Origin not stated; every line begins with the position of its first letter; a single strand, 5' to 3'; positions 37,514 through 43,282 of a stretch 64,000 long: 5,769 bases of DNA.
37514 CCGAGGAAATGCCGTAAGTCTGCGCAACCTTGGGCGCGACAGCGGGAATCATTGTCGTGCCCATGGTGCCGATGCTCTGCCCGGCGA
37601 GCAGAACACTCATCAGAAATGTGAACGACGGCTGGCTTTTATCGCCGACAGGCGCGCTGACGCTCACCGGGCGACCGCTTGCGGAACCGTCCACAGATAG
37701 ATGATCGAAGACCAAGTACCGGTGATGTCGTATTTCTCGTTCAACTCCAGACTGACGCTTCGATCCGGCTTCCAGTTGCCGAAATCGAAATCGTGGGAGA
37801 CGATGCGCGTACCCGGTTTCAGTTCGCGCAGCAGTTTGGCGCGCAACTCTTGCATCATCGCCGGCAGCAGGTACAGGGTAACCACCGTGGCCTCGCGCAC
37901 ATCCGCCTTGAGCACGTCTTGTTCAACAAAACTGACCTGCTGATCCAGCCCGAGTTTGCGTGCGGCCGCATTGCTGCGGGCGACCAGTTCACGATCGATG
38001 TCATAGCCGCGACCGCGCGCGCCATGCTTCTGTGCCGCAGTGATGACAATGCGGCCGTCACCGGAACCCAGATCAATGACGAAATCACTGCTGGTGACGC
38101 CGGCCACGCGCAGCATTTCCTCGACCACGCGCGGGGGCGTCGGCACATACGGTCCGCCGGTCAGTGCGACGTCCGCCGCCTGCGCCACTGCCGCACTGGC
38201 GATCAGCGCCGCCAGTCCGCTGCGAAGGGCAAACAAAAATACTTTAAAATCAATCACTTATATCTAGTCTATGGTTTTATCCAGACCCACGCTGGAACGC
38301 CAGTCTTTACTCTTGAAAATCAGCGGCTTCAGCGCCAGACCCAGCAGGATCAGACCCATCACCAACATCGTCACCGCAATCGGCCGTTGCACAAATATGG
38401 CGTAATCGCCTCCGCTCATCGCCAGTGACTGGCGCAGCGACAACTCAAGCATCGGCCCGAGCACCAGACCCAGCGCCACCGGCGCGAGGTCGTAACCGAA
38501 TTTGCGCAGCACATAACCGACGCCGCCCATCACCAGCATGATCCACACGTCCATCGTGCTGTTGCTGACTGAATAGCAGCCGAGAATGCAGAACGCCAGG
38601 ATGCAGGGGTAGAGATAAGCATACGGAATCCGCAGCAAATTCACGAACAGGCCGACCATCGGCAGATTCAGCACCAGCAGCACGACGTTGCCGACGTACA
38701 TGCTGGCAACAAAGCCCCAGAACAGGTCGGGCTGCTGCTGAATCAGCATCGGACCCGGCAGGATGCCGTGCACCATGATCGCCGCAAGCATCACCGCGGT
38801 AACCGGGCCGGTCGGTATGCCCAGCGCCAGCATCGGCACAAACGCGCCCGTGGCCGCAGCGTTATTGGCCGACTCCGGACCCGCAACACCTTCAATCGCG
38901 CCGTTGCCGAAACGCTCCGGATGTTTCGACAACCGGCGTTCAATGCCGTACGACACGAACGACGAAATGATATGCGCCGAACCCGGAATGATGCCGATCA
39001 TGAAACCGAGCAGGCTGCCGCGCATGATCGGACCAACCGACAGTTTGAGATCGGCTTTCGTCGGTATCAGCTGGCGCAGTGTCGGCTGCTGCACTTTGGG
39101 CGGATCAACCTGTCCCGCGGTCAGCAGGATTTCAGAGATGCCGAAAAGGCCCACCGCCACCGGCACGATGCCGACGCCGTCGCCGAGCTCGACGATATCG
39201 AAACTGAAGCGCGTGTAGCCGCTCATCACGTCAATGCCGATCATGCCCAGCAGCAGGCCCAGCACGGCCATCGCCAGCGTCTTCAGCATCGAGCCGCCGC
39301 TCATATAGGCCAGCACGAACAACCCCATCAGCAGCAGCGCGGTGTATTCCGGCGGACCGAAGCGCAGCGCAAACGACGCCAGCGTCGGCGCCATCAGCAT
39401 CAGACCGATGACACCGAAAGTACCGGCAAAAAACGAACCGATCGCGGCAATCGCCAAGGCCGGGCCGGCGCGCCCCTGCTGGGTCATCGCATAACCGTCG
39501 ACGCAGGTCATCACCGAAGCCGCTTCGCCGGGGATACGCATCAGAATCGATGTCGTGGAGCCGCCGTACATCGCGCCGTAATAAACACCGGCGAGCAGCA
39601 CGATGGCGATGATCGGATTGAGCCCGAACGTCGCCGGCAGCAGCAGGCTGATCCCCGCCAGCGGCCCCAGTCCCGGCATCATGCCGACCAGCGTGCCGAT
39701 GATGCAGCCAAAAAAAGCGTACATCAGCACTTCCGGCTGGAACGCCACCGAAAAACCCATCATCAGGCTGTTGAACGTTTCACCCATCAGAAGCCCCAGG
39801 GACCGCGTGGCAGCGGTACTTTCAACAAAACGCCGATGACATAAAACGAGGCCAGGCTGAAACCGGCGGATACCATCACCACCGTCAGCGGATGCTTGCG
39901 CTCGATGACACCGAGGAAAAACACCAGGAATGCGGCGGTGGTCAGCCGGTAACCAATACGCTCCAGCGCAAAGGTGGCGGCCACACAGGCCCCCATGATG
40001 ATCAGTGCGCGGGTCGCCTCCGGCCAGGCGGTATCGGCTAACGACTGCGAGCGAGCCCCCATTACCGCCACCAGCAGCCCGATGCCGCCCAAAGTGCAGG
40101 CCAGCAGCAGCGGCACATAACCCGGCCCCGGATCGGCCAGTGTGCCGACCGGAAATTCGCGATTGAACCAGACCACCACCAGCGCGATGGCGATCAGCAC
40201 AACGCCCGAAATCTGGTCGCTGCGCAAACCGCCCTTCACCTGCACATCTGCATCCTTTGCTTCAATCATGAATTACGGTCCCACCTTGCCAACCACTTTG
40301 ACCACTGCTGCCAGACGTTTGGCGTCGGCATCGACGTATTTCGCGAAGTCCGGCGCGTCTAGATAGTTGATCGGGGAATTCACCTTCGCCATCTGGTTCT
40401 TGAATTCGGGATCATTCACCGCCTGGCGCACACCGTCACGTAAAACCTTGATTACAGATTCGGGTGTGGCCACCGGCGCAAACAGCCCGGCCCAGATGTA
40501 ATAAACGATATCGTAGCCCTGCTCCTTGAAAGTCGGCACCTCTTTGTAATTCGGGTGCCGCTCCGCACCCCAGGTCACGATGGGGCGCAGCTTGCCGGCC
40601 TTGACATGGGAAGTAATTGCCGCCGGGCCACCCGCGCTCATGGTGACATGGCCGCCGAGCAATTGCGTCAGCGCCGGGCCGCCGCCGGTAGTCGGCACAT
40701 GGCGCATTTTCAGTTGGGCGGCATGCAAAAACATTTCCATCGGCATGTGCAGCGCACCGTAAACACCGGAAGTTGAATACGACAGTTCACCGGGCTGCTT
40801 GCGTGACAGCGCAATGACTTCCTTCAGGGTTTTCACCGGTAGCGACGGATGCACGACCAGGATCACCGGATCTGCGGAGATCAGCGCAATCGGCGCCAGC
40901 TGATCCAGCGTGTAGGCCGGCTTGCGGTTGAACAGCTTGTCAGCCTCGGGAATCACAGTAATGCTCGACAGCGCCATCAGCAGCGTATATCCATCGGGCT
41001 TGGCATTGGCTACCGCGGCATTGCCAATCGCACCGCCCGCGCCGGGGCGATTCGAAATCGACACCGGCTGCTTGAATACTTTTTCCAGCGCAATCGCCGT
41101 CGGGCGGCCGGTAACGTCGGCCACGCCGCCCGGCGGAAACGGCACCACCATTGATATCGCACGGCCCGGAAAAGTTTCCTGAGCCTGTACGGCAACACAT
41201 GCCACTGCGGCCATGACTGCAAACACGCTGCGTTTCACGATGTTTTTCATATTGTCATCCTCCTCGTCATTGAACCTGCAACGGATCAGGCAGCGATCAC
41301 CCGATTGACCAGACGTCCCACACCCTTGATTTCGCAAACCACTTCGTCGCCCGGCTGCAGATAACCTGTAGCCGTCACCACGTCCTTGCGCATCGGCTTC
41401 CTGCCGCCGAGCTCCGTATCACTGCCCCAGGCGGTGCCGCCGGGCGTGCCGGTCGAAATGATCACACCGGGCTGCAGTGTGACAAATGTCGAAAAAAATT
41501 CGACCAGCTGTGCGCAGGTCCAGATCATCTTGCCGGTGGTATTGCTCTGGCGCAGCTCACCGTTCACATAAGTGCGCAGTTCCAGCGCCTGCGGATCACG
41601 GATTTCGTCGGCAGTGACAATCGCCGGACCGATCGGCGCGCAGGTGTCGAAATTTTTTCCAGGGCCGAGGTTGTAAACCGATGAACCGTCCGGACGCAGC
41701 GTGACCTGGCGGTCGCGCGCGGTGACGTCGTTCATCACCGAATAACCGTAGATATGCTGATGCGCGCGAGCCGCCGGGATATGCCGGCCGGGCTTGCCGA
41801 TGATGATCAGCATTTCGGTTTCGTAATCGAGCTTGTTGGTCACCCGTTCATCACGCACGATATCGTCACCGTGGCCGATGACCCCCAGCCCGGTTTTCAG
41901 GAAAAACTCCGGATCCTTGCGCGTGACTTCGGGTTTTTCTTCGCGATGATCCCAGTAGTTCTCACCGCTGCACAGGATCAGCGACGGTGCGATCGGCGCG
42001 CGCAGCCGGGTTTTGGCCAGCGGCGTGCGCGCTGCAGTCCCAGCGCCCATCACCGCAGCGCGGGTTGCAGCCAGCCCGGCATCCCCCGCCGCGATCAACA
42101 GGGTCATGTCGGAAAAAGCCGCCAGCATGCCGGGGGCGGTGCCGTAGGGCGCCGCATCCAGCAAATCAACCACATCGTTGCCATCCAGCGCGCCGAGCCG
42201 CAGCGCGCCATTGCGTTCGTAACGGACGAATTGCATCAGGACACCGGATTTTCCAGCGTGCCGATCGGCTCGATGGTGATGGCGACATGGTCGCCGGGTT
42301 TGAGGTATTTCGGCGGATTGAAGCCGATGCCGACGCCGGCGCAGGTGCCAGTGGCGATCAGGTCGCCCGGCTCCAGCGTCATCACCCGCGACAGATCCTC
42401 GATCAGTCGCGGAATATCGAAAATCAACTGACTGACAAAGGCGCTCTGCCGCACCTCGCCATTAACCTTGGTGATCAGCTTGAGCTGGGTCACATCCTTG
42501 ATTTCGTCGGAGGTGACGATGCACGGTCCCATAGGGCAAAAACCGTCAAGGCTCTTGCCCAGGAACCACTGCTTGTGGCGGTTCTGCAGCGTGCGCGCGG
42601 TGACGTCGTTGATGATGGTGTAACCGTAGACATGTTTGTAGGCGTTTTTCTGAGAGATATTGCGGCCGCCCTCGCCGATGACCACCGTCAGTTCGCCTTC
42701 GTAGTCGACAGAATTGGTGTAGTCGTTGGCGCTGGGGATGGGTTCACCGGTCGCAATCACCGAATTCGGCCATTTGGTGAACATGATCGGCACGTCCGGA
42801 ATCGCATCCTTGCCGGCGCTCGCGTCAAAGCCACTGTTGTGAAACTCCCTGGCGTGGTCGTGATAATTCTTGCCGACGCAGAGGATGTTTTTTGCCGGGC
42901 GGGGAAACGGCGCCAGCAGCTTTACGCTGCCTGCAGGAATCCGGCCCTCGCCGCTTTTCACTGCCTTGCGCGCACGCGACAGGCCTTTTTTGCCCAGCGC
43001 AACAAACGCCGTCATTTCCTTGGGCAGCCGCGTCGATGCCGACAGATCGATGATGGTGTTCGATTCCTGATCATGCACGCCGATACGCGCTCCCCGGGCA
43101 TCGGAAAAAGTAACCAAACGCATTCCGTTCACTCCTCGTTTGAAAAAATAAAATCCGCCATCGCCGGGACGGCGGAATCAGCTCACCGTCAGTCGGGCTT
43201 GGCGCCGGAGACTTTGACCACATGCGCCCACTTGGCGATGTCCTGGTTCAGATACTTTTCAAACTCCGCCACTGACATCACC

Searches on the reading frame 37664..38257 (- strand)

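Call 44: search_protein_families(library=pfam, max_evalue=0.00001, proteins=[window:37664-38257:-])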
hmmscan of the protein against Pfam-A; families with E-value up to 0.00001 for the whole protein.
window:37664-38257:- (197 aa): 3 families
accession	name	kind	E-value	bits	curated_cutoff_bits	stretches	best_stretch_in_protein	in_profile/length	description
PF13847.12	Methyltransf_31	-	1.5e-10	41.4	27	1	59-162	6-117/145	Methyltransferase domain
PF13649.12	Methyltransf_25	-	3.7e-08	34.4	27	1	60-146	1-89/97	Methyltransferase domain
PF08123.19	DOT1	-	2.3e-07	31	23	0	40-155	26-157/205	Histone methylation protein DOT1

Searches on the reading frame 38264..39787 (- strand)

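Call 44: search_protein_families(library=pfam, max_evalue=0.00001, proteins=[window:38264-39787:-])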
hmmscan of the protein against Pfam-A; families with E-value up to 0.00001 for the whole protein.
window:38264-39787:- (507 aa): 1 family
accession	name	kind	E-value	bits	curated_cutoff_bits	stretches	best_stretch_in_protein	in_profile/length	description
PF01970.21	TctA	-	4.5e-160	533.4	28.9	1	21-437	1-421/423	Tripartite tricarboxylate transporter TctA family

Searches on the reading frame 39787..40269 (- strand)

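Call 44: search_protein_families(library=pfam, max_evalue=0.00001, proteins=[window:39787-40269:-])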
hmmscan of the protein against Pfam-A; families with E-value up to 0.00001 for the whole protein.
window:39787-40269:- (160 aa): 1 family
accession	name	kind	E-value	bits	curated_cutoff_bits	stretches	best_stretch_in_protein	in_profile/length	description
PF07331.16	TctB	-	4.2e-18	66.3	29.1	1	20-154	2-137/137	Tripartite tricarboxylate transporter TctB family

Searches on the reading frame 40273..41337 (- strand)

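Call 44: search_protein_families(library=pfam, max_evalue=0.00001, proteins=[window:40273-41337:-])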
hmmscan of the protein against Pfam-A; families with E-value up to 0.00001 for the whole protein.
window:40273-41337:- (354 aa): 1 family
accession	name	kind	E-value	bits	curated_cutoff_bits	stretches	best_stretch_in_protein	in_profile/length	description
PF03401.19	TctC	-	4e-58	197.6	27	1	81-350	6-273/274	Tripartite tricarboxylate transporter family receptor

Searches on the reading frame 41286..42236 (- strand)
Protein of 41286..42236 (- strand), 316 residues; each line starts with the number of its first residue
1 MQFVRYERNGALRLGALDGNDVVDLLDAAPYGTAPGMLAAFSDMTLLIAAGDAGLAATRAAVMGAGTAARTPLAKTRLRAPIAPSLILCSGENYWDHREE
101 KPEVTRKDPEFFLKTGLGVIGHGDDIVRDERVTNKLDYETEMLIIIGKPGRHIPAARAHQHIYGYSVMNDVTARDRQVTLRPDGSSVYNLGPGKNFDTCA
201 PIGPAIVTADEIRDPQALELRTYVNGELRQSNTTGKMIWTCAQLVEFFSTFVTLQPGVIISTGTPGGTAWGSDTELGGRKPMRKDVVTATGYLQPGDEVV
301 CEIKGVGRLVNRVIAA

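Call 44: search_protein_families(library=pfam, max_evalue=0.00001, proteins=[window:41286-42236:-])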
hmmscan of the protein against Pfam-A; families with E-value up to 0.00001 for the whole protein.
window:41286-42236:- (316 aa): 1 family
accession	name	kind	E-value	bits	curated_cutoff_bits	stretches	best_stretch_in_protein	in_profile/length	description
PF01557.24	FAA_hydrolase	-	1.3e-58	198.7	23.9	1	87-313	2-213/214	Fumarylacetoacetate (FAA) hydrolase C-terminal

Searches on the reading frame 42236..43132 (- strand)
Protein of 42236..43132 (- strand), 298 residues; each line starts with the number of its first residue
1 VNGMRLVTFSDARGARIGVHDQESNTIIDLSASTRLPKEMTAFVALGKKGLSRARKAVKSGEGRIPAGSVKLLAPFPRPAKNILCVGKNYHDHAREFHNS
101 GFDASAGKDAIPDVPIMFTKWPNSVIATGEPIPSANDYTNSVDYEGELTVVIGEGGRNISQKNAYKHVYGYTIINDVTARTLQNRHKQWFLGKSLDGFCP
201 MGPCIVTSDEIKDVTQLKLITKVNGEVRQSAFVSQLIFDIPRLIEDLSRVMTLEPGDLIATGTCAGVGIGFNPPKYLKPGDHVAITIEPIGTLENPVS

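Call 44: search_protein_families(library=pfam, max_evalue=0.00001, proteins=[window:42236-43132:-])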
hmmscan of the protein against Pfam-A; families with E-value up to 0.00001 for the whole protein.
window:42236-43132:- (298 aa): 1 family
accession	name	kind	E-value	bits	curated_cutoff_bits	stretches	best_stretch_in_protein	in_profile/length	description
PF01557.24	FAA_hydrolase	-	4.1e-71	239.5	23.9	1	83-297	2-213/214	Fumarylacetoacetate (FAA) hydrolase C-terminal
